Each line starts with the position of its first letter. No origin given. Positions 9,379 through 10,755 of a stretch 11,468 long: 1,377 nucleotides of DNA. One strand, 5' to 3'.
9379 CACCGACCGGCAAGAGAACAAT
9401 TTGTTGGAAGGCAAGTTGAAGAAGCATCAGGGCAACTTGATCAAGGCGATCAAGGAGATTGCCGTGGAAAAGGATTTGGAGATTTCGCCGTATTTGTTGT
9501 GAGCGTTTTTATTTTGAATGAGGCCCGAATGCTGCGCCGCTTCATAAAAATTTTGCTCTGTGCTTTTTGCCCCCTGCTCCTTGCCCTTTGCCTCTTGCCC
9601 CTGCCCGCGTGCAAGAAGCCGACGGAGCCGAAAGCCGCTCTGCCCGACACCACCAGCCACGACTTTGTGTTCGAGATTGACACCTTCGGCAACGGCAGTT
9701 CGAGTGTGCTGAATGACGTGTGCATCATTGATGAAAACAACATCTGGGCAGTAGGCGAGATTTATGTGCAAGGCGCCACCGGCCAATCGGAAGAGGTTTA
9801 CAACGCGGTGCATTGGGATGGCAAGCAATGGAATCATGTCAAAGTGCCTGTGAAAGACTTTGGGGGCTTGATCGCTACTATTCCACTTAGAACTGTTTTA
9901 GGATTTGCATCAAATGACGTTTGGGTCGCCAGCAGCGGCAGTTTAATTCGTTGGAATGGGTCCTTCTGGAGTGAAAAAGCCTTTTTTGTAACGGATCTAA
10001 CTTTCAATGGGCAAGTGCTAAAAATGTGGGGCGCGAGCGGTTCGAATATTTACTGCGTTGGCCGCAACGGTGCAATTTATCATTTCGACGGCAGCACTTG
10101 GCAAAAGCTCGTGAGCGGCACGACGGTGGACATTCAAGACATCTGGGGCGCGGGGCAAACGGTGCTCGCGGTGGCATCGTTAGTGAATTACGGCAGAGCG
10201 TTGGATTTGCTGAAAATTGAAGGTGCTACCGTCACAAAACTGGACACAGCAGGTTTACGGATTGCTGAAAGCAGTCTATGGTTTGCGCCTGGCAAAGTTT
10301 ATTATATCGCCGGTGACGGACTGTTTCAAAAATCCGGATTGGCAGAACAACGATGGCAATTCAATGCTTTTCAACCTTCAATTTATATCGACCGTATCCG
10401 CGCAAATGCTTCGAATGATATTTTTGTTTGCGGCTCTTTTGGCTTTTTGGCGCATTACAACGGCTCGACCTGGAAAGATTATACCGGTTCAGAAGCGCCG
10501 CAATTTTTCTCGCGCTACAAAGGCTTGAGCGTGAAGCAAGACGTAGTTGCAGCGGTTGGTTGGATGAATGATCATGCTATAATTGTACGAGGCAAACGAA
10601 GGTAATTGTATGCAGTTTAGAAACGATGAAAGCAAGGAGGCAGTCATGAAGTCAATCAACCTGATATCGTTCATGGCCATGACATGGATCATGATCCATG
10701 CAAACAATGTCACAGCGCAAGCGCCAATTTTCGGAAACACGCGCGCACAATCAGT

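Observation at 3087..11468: Compact T4SS-like module: T4CP plus a VirB2/VirB3/VirB4 core, followed by tandem beta-propeller lipoproteins instead of canonical channel genes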

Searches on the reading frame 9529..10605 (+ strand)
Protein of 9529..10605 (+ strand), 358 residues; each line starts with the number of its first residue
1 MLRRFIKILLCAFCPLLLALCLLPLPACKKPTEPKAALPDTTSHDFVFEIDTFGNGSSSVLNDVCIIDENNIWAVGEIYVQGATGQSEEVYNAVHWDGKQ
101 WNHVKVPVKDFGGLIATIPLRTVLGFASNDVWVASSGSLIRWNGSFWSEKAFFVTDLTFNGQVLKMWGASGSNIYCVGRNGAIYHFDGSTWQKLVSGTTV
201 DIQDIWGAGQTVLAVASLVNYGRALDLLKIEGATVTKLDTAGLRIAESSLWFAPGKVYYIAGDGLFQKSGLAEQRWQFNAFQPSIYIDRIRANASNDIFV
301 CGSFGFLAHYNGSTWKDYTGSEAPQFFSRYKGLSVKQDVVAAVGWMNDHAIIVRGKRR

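Call 7: search_protein_families(library=pfam, proteins=[window:9529-10605:+], max_evalue=0.1)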
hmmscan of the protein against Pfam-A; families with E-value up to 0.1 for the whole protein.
window:9529-10605:+ (358 aa): 0 families

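Call 8: search_protein_families(library=ncbifam, proteins=[window:9529-10605:+], max_evalue=0.1)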
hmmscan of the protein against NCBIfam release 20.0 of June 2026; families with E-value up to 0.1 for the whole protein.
window:9529-10605:+ (358 aa): 0 families

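Call 17: find_homologous_proteins(query=window:9529-10605:+, max_evalue=0.001)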
Query window:9529-10605:+ (358 aa): 1108 proteins with E <= 0.001 among 6826 candidates; the best 120 are listed.
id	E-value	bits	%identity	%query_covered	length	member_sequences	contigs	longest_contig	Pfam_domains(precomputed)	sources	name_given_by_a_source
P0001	1.3e-245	832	100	100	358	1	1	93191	-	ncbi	-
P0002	1.2e-198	678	80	100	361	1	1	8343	-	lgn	-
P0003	1.1e-185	635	75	100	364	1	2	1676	-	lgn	-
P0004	3.8e-185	633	76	100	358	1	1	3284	-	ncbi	-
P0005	1.5e-175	602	73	98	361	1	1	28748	-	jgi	jgi:hypothetical protein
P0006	3.3e-164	564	68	100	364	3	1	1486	-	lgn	-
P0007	5.2e-161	554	68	100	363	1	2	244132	-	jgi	-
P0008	1.3e-157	543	67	100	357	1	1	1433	-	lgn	-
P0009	1.4e-157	543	65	100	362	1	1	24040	-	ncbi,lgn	-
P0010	8.7e-144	497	74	79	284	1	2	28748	-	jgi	jgi:hypothetical protein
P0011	3.4e-141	489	60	100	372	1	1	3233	-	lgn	-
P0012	3.0e-133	462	57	100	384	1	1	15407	-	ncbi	-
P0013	8.5e-133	461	57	100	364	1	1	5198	-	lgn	-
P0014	1.9e-123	430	60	89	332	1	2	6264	-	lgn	-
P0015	2.8e-119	417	53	100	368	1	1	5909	-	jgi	-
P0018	6.1e-101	356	48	99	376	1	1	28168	-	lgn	-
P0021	3.5e-98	347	49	92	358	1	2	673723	-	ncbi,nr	ncbi:MAG: hypothetical protein KF749_12010 [Bacteroidetes bacterium]|nr:hypothetical protein [Bacter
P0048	1.2e-78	283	43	88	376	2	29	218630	-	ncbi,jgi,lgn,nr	ncbi:MAG: glucosyl transferase [Calditrichaceae bacterium]|nr:glucosyl transferase [Calditrichia bac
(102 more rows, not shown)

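Call 18: find_encoding_contigs(protein=P0001, flank=10000, max_places=4)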
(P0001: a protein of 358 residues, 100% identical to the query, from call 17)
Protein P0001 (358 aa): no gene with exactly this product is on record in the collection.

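Call 20: find_encoding_contigs(protein=P0126, flank=10000, max_places=5)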
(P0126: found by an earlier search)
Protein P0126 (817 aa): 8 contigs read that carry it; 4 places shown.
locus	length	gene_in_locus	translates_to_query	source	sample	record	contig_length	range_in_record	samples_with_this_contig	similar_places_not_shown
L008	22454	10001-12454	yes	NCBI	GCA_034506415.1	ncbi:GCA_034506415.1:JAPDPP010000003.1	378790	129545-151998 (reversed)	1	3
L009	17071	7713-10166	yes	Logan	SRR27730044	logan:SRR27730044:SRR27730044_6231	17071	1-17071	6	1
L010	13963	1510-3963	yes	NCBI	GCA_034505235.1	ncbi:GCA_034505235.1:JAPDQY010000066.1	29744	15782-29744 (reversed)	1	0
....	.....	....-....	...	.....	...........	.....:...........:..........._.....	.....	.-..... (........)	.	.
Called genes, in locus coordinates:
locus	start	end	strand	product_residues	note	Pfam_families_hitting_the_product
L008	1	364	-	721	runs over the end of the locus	PF11832:DUF3352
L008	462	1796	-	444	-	PF08486:SpoIID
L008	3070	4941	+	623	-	PF13401:AAA_22 (faint)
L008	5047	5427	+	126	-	-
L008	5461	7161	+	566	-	-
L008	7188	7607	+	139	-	-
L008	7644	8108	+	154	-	-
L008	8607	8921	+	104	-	PF13860:FlgD_ig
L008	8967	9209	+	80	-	PF04956:TrbC, PF18895:T4SS_pilin (weak)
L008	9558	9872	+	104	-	-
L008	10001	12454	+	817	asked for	PF19044:P-loop_TraG, PF12846:AAA_10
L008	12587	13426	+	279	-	-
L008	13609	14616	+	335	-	-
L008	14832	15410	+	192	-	-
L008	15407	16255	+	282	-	PF03524:CagX (weak), PF13595:DUF4138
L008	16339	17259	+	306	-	PF12508:Transposon_TraM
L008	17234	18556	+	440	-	PF00801:PKD, PF18911:PKD_4, PF22352:K319L-like_PKD (faint), PF18911:PKD_4, PF00801:PKD (weak), PF18911:PKD_4, PF00801:PKD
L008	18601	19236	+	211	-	-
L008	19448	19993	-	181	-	-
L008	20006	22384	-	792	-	PF07676:PD40 (faint), PF00930:DPPIV_N, PF26549:Tricorn_N (weak), PF02129:Peptidase_S15, PF20434:BD-FAE (faint), PF00326:Peptidase_S9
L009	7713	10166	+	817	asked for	PF19044:P-loop_TraG, PF12846:AAA_10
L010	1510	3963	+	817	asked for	PF19044:P-loop_TraG, PF12846:AAA_10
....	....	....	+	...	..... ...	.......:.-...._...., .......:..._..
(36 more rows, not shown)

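Call 21: find_encoding_contigs(protein=P0005, flank=10000, max_places=3)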
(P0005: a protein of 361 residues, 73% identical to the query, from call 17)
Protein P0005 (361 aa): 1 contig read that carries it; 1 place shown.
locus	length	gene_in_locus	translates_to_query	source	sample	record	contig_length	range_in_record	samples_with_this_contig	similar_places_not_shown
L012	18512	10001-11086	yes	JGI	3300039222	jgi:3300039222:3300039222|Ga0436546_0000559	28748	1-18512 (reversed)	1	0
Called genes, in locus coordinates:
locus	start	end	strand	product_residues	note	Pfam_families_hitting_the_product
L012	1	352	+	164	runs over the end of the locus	PF07609:DUF1572, PF12867:DinB_2, PF04978:MST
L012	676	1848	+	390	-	PF14306:PUA_2, PF01747:ATP-sulfurylase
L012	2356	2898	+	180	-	PF18914:DUF5666 (faint)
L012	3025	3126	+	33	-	-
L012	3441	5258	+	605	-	-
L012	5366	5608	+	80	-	PF04956:TrbC (weak), PF18895:T4SS_pilin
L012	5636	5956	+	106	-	-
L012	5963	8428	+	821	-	PF11130:TraC_F_IV (faint), PF12846:AAA_10, PF19044:P-loop_TraG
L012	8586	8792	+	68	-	-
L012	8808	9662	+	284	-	-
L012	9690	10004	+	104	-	-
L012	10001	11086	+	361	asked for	-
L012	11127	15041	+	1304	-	PF13088:BNR_2 (faint), PF18962:Por_Secre_tail (weak)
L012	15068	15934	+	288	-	-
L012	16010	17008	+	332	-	-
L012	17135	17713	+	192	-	-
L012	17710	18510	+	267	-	?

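Call 22: find_encoding_contigs(protein=P0007, flank=10000, max_places=3)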
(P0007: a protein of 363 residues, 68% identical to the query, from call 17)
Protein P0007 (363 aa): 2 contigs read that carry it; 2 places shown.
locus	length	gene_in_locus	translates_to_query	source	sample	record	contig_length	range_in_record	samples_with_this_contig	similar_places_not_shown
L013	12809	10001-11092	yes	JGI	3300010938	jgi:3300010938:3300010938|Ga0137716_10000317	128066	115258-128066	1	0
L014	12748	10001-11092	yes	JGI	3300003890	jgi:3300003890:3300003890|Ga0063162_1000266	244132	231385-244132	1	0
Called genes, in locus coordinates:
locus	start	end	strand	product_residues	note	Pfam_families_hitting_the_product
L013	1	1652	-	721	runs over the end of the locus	PF13646:HEAT_2, PF11832:DUF3352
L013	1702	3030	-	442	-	PF08486:SpoIID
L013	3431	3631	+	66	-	-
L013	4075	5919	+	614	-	-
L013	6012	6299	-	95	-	-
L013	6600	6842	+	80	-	PF04956:TrbC, PF18895:T4SS_pilin (weak)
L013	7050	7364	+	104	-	-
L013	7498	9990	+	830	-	PF19044:P-loop_TraG, PF12846:AAA_10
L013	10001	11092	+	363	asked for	-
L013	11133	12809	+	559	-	?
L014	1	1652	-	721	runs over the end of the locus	PF13646:HEAT_2, PF11832:DUF3352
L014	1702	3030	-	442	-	PF08486:SpoIID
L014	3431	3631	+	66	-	-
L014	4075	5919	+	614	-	-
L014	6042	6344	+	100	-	-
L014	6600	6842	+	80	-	PF04956:TrbC, PF18895:T4SS_pilin (weak)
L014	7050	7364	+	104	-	-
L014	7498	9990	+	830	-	PF19044:P-loop_TraG, PF12846:AAA_10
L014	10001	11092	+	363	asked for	-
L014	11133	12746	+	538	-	?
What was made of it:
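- Checked: The 80-aa form starts at ATG 5848, matching the 80-aa genes called in relatives (calls 20-22).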

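Call 26: search_solved_structures(query=A1, max_evalue=1)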
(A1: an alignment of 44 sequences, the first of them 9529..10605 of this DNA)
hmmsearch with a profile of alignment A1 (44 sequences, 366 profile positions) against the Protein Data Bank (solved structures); distinct sequences matched with E-value up to 1: 0.

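Call 27: find_encoding_contigs(protein=P0021, flank=8000, max_places=2)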
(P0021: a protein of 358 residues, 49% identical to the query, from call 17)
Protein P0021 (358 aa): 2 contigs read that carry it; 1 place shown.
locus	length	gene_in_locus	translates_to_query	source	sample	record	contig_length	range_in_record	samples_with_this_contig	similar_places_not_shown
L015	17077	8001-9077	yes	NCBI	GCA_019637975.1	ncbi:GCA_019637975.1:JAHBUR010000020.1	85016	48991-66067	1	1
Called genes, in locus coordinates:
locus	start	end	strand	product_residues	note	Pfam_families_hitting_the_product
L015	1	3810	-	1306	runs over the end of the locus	PF13229:Beta_helix, PF18962:Por_Secre_tail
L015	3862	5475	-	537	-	PF18962:Por_Secre_tail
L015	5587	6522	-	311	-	PF00389:2-Hacid_dh, PF02826:2-Hacid_dh_C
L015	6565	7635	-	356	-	PF00266:Aminotran_5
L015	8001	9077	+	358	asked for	-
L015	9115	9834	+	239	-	PF13088:BNR_2 (faint), PF02012:BNR (faint)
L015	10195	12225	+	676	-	PF07715:Plug, PF00593:TonB_dep_Rec_b-barrel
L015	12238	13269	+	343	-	PF16819:DUF5074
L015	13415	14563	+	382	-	PF00988:CPSase_sm_chain, PF00117:GATase, PF07722:Peptidase_C26 (faint)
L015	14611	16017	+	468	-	PF13480:Acetyltransf_6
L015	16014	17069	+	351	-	PF01041:DegT_DnrJ_EryC1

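Call 28: find_encoding_contigs(protein=P0048, flank=8000, max_places=2)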
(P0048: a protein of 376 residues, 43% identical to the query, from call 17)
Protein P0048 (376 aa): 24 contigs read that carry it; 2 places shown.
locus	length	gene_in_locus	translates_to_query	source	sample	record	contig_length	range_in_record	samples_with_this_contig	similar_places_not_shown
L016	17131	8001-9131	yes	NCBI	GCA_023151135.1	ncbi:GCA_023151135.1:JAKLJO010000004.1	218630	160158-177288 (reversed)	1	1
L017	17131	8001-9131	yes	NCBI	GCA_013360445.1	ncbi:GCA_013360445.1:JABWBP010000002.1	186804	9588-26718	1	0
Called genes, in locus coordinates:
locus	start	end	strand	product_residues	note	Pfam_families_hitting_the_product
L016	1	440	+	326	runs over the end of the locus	PF01058:Oxidored_q6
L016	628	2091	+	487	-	PF27537:HoxH, PF00374:NiFeSe_Hases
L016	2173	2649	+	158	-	PF01750:HycI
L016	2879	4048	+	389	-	PF13534:Fer4_17 (faint), PF13183:Fer4_8 (weak), PF13237:Fer4_10 (faint), PF17179:Fer4_22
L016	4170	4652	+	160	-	PF00027:cNMP_binding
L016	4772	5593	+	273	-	PF00175:NAD_binding_1, PF10418:DHODB_Fe-S_bind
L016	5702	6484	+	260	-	PF01058:Oxidored_q6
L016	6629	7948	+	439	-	PF00374:NiFeSe_Hases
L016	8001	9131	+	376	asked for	-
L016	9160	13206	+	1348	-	PF13088:BNR_2 (faint), PF18962:Por_Secre_tail (weak), PF13860:FlgD_ig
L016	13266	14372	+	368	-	PF05222:AlaDh_PNT_N, PF01262:AlaDh_PNT_C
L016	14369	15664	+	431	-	PF02550:AcetylCoA_hydro, PF13336:AcetylCoA_hyd_C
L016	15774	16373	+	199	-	PF01750:HycI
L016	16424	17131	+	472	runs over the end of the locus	PF00037:Fer4 (faint), PF12797:Fer4_2 (faint), PF12837:Fer4_6 (faint), PF13237:Fer4_10 (faint), PF14697:Fer4_21 (faint), PF12838:Fer4_7, PF01855:POR_N, PF17147:PFOR_II, +2 more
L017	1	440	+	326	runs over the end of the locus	PF01058:Oxidored_q6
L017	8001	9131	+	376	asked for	-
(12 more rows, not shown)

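Call 31: search_protein_families(library=ncbifam, proteins=[L008:12587-13426:+, L008:13609-14616:+, L008:14832-15410:+, L008:15407-16255:+, L008:16339-17259:+, L008:17234-18556:+, L008:18601-19236:+, L008:9558-9872:+, L008:5461-7161:+, L008:3070-4941:+], max_evalue=0.1)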
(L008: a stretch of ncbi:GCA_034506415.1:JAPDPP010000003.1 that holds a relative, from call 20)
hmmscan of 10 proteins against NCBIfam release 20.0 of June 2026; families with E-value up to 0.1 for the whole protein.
L008:12587-13426:+ (279 aa): 1 family
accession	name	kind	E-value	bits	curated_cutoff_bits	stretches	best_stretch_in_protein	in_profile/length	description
NF010267.0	PRK13713.1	equivalog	0.015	15.6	104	1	151-211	54-112/127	conjugal transfer relaxosome DNA-binding protein TraM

L008:13609-14616:+ (335 aa): 1 family
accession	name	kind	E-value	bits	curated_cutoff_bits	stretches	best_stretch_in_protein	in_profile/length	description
NF046089.1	CD3337_EF1877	subfamily_domain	0.001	18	120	1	125-200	310-385/450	CD3337/EF1877 family mobilome membrane protein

L008:14832-15410:+ (192 aa): 0 families

L008:15407-16255:+ (282 aa): 3 families
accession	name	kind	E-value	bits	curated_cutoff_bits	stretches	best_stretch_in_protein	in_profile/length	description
TIGR03780.1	Bac_Flav_CT_N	equivalog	4.4e-09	35.8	164.1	1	167-276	167-274/285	conjugative transposon protein TraN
TIGR02781.1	VirB9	equivalog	4.5e-06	26.5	217.7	1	44-95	63-114/248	P-type conjugative transfer protein VirB9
NF006842.0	PRK09357.2-3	equivalog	0.072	11.7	695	0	33-79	263-309/440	dihydroorotase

L008:16339-17259:+ (306 aa): 2 families
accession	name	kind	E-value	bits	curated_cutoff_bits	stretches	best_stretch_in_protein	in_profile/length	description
TIGR03779.1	Bac_Flav_CT_M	equivalog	0.002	17.4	172.45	1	106-246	192-335/410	conjugative transposon protein TraM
NF011513.0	PRK14952.1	equivalog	0.059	12.3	737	1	88-194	398-498/596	DNA polymerase III subunits gamma/tau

L008:17234-18556:+ (440 aa): 3 families
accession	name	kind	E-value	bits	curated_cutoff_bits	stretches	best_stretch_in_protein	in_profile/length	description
TIGR00864.1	PCC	subfamily_domain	1.4e-11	41.6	1861.4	1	209-430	1253-1467/2700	polycystin cation channel protein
NF012211.1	tand_rpt_95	domain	0.0045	16.9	90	1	290-351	20-85/98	tandem-95 repeat protein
NF058578.1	CPR_pilus_PamR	equivalog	0.0063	15.4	300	0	212-254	185-232/297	pilus system RbmA-like protein PamR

L008:18601-19236:+ (211 aa): 1 family
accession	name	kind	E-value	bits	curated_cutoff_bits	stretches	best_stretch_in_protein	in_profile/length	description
NF033755.1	gliding_CglE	equivalog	0.0013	18.7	70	1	116-204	76-167/172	adventurous gliding motility protein CglE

L008:9558-9872:+ (104 aa): 0 families

L008:5461-7161:+ (566 aa): 1 family
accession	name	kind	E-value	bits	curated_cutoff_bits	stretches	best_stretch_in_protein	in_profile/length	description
NF045728.1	glycosyl_F510_1955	equivalog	0.00015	21.1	175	1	289-337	124-172/246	F510_1955 family glycosylhydrolase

L008:3070-4941:+ (623 aa): 6 families
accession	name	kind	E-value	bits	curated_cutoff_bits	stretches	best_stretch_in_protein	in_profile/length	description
TIGR03743.1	SXT_TraD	subfamily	1.6e-21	76.4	366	2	172-363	146-336/636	conjugative transfer system coupling protein TraD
TIGR03754.1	conj_TOL_TraD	equivalog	6.2e-11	41.5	647.55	1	171-367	150-344/643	type IV conjugative transfer system coupling protein TraD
NF045973.1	conju_CD1115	equivalog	4.7e-07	29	250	1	204-281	25-96/442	VirD4-like conjugal transfer protein, CD1115 family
NF041017.1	DNA_import_CedB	equivalog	2.6e-05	23.1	700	1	180-243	252-315/590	DNA import protein CedB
NF041326.1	Bacteroid_MobC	subfamily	0.017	13.5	900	0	208-280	204-279/655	conjugal transfer protein MobC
TIGR00929.1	VirB4_CagE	subfamily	0.079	11.1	643.1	0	198-270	431-504/792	VirB4 family type IV secretion/conjugal transfer ATPase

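Call 32: predict_structure(alignment_id=A1)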
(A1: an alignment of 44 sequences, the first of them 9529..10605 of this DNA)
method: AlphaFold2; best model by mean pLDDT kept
length: 358 residues; sequences in the alignment: 44
mean_pLDDT: 90.5   pTM: 0.84
mean pLDDT of the five models: 90.5, 89.7, 89.5, 89.3, 89.2
residues with pLDDT >= 90: 271; 70-90: 57; 50-70: 25; < 50: 5
segments of 3 or more residues with pLDDT < 50: 28-32
pLDDT, mean of each block of 10 residues (from residue 1): 64 75 58 54 90 94 98 98 88 98 96 93 97 95 97 85 94 96 95 96 95 93 91 95 95 96 96 95 94 96 95 91 77 97 96 94
secondary structure, 60 per line:
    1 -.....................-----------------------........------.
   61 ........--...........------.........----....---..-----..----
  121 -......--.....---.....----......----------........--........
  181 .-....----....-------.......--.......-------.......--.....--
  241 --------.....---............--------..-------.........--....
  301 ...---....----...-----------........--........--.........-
elements in order: H2-22 E46-53 E60-68 E71-81 E88-96 E101-104 E122-127 E130-134 E138-142 E147-152 E163-170 E173-178 E183-186 E191-194 E202-208 E211-217 E225-231 E234-238 E249-253 E257-268 E286-294 E297-303 E307-310 E315-317 E329-336 E339-346 E349-357

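Call 35: fold_search(model_id=the predicted structure, library=pdb)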
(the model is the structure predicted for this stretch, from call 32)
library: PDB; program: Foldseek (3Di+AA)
matches with E <= 10: 1693; with E <= 0.001: 1127
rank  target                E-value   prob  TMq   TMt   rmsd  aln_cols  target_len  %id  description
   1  5ojr_D                7.8e-12  1.00  0.62  0.72   4.2       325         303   16  YCF48 bound to D1 peptide (released 2018-08-08)
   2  5ojr_C                1.7e-11  1.00  0.64  0.74   5.3       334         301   16  YCF48 bound to D1 peptide (released 2018-08-08)
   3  5oj5_A                3.8e-11  1.00  0.65  0.73   5.6       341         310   16  YCF48 bound to D1 peptide (released 2018-08-08)
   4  5ojr_A                4.2e-11  1.00  0.64  0.73   6.6       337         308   16  YCF48 bound to D1 peptide (released 2018-08-08)
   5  5ojp_B                5.8e-11  1.00  0.63  0.73   4.0       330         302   15  YCF48 bound to D1 peptide (released 2018-08-08)
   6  5ojr_B                7.0e-11  1.00  0.63  0.71   6.6       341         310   15  YCF48 bound to D1 peptide (released 2018-08-08)
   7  5ojp_A                8.5e-11  1.00  0.63  0.71   4.0       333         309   15  YCF48 bound to D1 peptide (released 2018-08-08)
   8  2xbg                  1.4e-10  1.00  0.63  0.72   5.3       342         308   16  Crystal Structure of YCF48 from Thermosynechococcus elongatus (released 2011-04-13)
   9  5ojp_C                4.5e-10  1.00  0.61  0.72   4.2       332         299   14  YCF48 bound to D1 peptide (released 2018-08-08)
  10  5oj3_A                6.6e-10  1.00  0.58  0.64   4.7       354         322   15  YCF48 from Cyanidioschyzon merolae (released 2018-08-08)
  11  8am5_S                3.5e-09  1.00  0.62  0.71   5.2       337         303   15  RCII/PSI complex, class 3 (released 2023-08-16)
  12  7wb4_C                5.1e-09  1.00  0.60  0.62   8.6       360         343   11  Cryo-EM structure of the NR subunit from X. laevis NPC (released 2022-03-02)
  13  9n74_SG               5.4e-09  1.00  0.56  0.45   8.2       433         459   12  SSU processome maturation and disassembly, State H (released 2025-10-29)
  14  9esh_K                8.7e-09  1.00  0.60  0.56   5.4       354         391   11  Structure of a B-state intermediate committed to discard (Bd-I state) (released 2024-12-25)
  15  7dvq_T                1.1e-08  1.00  0.61  0.67   5.7       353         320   10  Cryo-EM Structure of the Activated Human Minor Spliceosome (minor Bact Complex) (released 2021-03-31)
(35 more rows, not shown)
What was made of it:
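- Closest known: Ycf48/HCF136. Same: It is the best structural match of lipoprotein A (Foldseek E 8e-12, TM 0.62-0.74) (call 35).
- Checked: The AF2 model has pLDDT 90.5 and is a 7-bladed propeller; the best PDB match is Ycf48, E 8e-12 (calls 32, 35).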
